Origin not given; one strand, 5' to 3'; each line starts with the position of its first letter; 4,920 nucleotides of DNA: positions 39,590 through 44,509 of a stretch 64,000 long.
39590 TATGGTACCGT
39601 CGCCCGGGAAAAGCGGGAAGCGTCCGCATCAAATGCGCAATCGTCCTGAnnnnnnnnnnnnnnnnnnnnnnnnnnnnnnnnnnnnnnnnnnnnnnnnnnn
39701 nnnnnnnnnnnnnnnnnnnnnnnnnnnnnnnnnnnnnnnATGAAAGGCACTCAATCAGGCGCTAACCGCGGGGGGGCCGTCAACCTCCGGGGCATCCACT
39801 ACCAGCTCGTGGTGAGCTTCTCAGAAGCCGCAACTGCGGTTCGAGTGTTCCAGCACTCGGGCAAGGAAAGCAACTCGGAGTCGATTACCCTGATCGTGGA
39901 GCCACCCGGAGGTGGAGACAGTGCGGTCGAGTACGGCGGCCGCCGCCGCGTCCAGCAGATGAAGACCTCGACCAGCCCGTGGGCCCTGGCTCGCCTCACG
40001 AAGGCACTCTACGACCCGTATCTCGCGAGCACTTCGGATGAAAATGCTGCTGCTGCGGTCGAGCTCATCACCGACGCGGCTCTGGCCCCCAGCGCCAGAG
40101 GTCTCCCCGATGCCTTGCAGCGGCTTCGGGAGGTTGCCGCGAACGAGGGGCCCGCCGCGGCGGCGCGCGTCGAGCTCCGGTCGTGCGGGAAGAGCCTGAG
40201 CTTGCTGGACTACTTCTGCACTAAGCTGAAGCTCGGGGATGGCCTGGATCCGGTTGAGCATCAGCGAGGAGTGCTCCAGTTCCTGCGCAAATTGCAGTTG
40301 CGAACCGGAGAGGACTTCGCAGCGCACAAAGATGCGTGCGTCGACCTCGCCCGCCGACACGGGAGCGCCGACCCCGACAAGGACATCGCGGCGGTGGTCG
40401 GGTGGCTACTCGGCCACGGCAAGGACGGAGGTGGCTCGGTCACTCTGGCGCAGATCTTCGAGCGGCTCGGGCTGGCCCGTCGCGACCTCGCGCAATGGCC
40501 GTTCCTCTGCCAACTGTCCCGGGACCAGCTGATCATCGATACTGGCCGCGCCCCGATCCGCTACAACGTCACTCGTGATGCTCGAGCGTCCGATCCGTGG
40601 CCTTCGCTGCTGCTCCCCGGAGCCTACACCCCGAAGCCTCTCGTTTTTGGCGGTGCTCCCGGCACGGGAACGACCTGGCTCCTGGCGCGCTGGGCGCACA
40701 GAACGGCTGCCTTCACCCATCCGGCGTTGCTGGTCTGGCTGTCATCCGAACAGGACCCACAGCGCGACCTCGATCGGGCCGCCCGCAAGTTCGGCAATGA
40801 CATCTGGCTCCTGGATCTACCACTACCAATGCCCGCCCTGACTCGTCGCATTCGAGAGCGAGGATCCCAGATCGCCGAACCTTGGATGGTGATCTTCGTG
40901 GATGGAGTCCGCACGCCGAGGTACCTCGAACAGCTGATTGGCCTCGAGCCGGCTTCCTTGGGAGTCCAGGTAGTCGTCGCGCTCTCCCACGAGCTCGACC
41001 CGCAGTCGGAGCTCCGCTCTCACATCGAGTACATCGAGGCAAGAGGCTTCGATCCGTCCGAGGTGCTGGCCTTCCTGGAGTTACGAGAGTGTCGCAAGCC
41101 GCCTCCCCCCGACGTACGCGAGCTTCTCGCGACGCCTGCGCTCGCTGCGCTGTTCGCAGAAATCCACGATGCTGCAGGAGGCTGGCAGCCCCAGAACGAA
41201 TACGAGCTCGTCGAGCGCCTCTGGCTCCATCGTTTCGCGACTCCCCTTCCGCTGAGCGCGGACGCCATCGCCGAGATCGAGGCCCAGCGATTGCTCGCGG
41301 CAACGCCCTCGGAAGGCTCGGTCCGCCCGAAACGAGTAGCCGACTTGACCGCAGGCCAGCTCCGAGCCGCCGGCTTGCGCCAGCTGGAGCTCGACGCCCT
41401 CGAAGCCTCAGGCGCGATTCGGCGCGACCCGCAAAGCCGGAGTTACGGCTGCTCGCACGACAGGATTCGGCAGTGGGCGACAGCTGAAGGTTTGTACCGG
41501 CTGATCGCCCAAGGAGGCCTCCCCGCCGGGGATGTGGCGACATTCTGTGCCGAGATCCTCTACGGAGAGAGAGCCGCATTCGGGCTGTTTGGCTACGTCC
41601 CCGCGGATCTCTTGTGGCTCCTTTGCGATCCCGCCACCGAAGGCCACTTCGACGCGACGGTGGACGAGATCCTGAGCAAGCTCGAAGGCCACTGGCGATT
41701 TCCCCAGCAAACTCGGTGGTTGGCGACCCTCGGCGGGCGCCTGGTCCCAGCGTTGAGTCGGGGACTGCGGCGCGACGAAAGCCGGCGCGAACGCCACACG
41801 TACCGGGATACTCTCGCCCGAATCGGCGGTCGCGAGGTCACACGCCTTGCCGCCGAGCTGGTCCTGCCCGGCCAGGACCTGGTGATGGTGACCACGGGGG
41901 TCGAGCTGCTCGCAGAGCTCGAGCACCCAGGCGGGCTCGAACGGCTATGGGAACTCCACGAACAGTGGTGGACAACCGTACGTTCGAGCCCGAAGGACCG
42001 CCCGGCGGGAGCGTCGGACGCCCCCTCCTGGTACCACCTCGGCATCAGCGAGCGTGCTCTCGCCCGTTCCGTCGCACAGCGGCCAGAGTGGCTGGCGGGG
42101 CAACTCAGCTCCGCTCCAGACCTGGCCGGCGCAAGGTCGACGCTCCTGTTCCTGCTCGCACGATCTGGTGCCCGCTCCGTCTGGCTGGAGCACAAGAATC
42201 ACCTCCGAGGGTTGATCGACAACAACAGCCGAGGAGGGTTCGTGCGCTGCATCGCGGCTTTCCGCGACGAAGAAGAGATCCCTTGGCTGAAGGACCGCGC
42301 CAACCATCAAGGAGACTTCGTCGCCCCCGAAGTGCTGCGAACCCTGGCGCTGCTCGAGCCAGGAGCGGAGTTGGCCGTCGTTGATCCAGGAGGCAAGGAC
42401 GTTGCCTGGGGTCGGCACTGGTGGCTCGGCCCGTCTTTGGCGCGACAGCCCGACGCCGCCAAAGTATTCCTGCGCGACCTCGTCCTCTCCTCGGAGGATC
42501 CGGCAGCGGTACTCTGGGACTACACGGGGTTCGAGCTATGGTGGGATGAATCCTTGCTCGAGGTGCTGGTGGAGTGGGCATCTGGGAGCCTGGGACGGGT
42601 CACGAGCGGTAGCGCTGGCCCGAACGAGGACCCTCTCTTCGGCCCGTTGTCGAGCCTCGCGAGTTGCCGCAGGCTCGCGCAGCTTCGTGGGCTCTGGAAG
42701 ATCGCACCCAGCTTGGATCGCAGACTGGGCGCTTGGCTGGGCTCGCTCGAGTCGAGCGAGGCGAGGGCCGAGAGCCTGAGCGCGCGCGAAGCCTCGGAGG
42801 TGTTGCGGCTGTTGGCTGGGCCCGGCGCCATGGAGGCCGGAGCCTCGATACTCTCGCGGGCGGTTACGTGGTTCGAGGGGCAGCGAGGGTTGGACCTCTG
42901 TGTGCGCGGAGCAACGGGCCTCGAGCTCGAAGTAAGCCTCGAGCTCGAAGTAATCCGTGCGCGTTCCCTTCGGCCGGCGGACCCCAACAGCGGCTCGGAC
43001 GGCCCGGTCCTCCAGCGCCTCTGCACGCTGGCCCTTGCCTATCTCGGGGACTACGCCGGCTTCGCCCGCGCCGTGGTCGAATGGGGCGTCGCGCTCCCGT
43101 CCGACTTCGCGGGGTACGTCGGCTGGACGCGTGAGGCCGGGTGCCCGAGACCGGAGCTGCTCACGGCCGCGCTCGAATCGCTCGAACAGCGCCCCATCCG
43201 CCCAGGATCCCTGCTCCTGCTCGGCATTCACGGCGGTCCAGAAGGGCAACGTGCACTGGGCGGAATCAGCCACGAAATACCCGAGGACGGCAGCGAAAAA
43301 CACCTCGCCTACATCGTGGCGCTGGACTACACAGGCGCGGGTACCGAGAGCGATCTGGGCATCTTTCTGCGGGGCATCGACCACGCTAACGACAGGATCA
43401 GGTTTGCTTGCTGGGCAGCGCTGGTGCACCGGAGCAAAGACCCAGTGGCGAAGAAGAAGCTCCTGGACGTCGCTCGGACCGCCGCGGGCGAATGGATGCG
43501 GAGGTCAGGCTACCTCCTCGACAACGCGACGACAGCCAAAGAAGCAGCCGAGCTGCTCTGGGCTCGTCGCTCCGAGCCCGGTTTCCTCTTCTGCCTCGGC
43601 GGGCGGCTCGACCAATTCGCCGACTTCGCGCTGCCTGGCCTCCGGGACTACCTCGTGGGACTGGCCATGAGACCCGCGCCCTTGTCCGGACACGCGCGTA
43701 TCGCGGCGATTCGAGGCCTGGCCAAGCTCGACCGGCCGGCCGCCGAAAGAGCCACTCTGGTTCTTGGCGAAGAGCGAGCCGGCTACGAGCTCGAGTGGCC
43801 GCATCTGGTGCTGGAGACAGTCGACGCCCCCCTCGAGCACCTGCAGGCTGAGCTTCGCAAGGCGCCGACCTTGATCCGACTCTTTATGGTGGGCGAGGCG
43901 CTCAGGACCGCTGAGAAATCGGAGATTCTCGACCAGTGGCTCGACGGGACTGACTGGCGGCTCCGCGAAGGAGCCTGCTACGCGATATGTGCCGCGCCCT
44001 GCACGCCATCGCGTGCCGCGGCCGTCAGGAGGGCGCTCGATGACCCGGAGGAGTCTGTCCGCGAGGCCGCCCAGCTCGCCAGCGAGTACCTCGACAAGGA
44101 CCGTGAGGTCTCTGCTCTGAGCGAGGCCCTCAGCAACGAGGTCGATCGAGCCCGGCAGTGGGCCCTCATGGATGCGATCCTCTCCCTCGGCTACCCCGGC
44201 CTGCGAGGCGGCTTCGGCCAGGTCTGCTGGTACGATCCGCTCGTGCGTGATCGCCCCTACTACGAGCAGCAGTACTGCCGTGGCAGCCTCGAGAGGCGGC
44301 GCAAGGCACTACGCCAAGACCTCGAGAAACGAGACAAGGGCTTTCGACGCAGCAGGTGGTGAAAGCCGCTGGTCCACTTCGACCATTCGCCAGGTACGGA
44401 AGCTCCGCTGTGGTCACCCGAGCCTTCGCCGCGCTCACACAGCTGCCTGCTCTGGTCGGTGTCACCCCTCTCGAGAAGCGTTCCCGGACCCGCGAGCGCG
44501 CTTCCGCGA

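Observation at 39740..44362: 1540-aa single-gene nuclease / P-loop / HEAT-repeat protein: candidate uncharacterised STAND (Avs-like) defence sensor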

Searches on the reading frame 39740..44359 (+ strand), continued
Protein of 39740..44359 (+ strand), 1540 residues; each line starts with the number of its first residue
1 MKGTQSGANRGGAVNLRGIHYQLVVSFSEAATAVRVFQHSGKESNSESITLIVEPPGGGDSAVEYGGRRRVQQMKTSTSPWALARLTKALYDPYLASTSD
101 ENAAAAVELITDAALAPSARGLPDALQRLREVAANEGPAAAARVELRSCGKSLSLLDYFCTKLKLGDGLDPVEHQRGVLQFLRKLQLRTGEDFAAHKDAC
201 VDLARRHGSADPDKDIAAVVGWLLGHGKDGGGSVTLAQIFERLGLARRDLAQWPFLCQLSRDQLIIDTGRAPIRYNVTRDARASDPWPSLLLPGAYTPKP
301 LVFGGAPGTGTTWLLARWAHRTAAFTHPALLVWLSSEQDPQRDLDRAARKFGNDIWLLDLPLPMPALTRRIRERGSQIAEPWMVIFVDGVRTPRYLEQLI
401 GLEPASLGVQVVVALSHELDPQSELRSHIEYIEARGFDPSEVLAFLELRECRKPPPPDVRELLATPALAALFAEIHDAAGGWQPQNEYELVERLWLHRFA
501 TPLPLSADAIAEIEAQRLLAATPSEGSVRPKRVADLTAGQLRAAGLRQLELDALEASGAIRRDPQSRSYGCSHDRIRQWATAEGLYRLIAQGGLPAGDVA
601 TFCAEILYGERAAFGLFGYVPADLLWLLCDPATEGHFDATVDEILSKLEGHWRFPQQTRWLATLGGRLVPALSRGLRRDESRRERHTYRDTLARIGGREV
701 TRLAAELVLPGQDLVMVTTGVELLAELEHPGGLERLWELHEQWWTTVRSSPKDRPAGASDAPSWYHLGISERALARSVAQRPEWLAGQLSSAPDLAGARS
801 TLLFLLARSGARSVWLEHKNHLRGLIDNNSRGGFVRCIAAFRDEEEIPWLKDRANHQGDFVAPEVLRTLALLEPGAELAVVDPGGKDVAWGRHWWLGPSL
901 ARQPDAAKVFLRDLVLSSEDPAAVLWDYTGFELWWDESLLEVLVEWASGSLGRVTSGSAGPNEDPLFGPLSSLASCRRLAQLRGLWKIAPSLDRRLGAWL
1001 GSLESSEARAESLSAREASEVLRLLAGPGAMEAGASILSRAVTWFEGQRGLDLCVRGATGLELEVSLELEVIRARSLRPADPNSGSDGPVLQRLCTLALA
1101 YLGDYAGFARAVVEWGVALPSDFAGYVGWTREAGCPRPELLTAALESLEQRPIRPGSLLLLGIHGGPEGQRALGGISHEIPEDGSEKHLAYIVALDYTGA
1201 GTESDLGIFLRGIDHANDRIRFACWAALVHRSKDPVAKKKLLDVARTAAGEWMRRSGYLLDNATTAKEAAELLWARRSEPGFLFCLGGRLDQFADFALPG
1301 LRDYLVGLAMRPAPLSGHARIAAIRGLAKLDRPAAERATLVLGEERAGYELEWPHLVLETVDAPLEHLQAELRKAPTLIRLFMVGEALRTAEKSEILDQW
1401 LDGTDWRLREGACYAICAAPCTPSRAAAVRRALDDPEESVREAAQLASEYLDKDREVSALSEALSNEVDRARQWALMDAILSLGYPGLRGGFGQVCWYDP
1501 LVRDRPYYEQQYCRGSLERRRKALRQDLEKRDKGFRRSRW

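Call 46: search_solved_structures(query=A2, max_evalue=10)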
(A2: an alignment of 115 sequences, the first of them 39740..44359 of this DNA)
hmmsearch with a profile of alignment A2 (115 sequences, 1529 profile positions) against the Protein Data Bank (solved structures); distinct sequences matched with E-value up to 10: 100 (the best 60 are shown).
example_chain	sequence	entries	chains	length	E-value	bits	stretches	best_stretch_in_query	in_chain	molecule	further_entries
9sah_A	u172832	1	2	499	7.3e-39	136.3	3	1312-1478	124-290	E4-NB2 synthetic fusion protein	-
4zv6_A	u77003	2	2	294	2.6e-33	117.9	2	1313-1484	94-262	AlphaRep-7 | alpha-Rep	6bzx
6fsq_A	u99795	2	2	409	3.4e-29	104.3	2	1312-1461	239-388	alphaRep A3_bGFPD | A3_bGFPD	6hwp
6ft5_A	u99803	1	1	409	1.8e-28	101.8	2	1330-1478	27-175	alphaRep A3_A3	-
4xl5_C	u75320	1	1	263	1.9e-23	85.2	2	1325-1468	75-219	bGFP-A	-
7p0h_A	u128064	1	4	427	1.4e-18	69.1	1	1312-1478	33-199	Helicobacter pylori ComF fused to an artificial alphaREP crystallization helper (named B2)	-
6gwc_C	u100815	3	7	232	5.9e-17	63.7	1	1313-1476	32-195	iE5 ALPHAREP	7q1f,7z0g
8aw4_A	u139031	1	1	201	2.7e-16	61.5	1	1312-1461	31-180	ALPHAREP bB-E3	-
6gx7_E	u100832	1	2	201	2.9e-16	61.4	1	1330-1497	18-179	iiiA5 ALPHAREP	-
3ltj_A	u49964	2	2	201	6.9e-15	56.8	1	1329-1479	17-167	AlphaRep-4 | bA3-2: binder of A3 protein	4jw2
3ltm_A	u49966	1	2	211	1.2e-14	56.1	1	1329-1479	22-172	Alpha-Rep4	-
9rhz_A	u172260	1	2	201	5.4e-13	50.6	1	1309-1460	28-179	ALPHAREP bE5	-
8aw4_B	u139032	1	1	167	1.4e-12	49.2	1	1312-1441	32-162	ALPHAREP bGFPD-YY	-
6veh_A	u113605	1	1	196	2e-12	48.7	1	1312-1461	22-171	HEAT repeat domain-containing protein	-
9t1m_A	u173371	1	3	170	2.1e-11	45.3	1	1368-1478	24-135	Alpha Rep E4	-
5n3u_A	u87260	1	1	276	0.0045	17.7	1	1070-1252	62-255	Phycocyanobilin lyase subunit alpha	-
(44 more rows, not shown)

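Call 64: search_protein_families(library=padloc, alignment_id=A9, max_evalue=0.00001)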
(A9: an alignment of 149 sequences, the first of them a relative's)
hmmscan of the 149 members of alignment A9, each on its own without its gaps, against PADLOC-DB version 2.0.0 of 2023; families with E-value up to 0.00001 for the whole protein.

A. member 1, L001:55-345:- (97 aa): 0 families

B. families by the number of members that match (of 149 scanned): 228 families (the first 25 are shown)
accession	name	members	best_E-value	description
PDLC04135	mad3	5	5e-32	mads_3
PDLC02980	AriA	4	2.4e-19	-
PDLC02914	ATPase-Toprim_I-B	4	1.1e-10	-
PDLC04164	AriA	4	2.9e-09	-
PDLC00091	GajA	3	2.8e-96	AAA ATPase domain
PDLC00083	GajA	3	1.2e-62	AAA ATPase domain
PDLC00064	GajA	3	8.8e-60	AAA ATPase domain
PDLC00070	GajA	3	3.4e-58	AAA ATPase domain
PDLC00092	GajA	3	1.1e-46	AAA ATPase domain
PDLC04168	GajA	3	6.3e-39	-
PDLC00090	GajA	3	4.8e-32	AAA ATPase domain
PDLC00067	GajA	3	9.8e-31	AAA ATPase domain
PDLC00062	GajA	3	5.3e-29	AAA ATPase domain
PDLC00066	GajA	3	6.1e-29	AAA ATPase domain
PDLC02358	Old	3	3.9e-27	Old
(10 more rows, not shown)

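Call 65: search_protein_families(library=pfam, alignment_id=A9, max_evalue=0.00001)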
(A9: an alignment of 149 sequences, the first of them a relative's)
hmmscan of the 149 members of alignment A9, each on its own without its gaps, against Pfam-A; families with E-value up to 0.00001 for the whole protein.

A. member 1, L001:55-345:- (97 aa): 0 families

B. families by the number of members that match (of 149 scanned): 75 families (the first 25 are shown)
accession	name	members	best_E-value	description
PF01381.28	HTH_3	6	2.5e-10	Helix-turn-helix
PF13304.12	AAA_21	4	6.6e-19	AAA domain, putative AbiEii toxin, Type IV TA system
PF13560.12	HTH_31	4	4.4e-11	Helix-turn-helix domain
PF13175.12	AAA_15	3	4.9e-26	AAA ATPase domain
PF02463.25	SMC_N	3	2.6e-09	RecF/RecN/SMC N terminal domain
PF00005.33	ABC_tran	2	2.3e-31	ABC transporter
PF00580.27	UvrD-helicase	2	1.2e-28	UvrD/REP helicase N-terminal domain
PF00717.28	Peptidase_S24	2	1.8e-14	Peptidase S24-like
PF20469.4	OLD-like_TOPRIM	2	3.1e-13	Overcoming lysogenization defect protein-like, TOPRIM domain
PF00440.29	TetR_N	2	1.6e-12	Bacterial regulatory proteins, tetR family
PF13245.12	AAA_19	2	2e-12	AAA domain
PF11398.14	DUF2813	2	1.7e-11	Protein of unknown function (DUF2813)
PF13476.12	AAA_23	2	1.5e-09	AAA domain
PF00202.27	Aminotran_3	1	5.9e-89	Aminotransferase class-III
PF12740.14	PETase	1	6.7e-87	PET hydrolase-like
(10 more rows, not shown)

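Call 80: search_protein_families(library=ncbifam, proteins=[L005:5750-9907:+, L006:19921-24636:+], max_evalue=0.01)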
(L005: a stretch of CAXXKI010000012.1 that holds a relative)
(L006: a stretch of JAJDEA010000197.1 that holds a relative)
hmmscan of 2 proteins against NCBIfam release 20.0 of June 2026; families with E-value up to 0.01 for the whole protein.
L005:5750-9907:+ (1386 aa): 0 families

L006:19921-24636:+ (1572 aa): 0 families

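Call 103: search_solved_structures(query=L006:19921-24636:+, max_evalue=0.001)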
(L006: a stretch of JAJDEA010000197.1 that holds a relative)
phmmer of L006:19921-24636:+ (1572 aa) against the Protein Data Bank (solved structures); distinct sequences matched with E-value up to 0.001: 1.
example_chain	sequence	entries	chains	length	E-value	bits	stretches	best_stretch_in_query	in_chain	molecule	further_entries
2y3n_B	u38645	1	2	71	5.1e-06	27.3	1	201-254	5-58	CELLULOSOMAL FAMILY-48 PROCESSIVE GLYCOSIDE HYDROLASE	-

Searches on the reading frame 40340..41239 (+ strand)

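Call 15: search_protein_families(library=pfam, proteins=[window:40340-41239:+], max_evalue=10)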
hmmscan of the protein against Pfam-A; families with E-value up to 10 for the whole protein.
window:40340-41239:+ (300 aa): 2 families
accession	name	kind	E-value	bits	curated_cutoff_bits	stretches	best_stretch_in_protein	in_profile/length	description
PF13481.12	AAA_25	-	0.038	14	27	1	78-162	12-109/195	AAA domain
PF22686.1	Alg17C_C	-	0.19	11.9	27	1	208-223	4-19/39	Exo-oligoalginate lyase-like, C-terminal domain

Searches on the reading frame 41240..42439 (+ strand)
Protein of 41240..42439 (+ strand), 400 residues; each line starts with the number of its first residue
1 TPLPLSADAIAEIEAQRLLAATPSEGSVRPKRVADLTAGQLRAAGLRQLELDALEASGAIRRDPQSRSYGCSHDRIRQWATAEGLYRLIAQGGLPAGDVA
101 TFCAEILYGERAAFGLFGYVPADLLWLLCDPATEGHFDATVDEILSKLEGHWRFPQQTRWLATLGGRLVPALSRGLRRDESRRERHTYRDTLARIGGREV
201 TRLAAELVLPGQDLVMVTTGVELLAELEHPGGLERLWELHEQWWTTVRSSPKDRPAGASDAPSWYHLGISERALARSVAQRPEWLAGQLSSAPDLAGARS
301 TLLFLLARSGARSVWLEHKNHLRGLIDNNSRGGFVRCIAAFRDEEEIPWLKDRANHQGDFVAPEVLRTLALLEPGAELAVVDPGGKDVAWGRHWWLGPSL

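Call 15: search_protein_families(library=pfam, proteins=[window:41240-42439:+], max_evalue=10)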
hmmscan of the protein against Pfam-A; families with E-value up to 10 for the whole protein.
window:41240-42439:+ (400 aa): 1 family
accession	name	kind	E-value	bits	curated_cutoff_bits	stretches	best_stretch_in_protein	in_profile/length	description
PF13646.12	HEAT_2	-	0.0094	16.7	27.7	1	330-361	47-79/88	HEAT repeats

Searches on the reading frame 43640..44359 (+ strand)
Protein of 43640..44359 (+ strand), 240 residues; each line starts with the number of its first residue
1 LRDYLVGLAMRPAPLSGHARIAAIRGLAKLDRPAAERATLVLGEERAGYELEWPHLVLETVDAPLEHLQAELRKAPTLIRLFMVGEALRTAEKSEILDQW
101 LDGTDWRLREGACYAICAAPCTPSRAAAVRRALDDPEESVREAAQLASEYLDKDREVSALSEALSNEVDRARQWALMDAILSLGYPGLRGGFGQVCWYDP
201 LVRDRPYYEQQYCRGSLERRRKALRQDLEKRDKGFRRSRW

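Call 15: search_protein_families(library=pfam, proteins=[window:43640-44359:+], max_evalue=10)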
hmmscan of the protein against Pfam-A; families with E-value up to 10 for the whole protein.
window:43640-44359:+ (240 aa): 2 families
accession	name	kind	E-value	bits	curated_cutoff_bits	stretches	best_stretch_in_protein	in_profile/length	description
PF13646.12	HEAT_2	-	4.6e-06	27.3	27.7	1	99-176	6-84/88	HEAT repeats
PF02985.28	HEAT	-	0.05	14.3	23.5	1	129-144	5-20/31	HEAT repeat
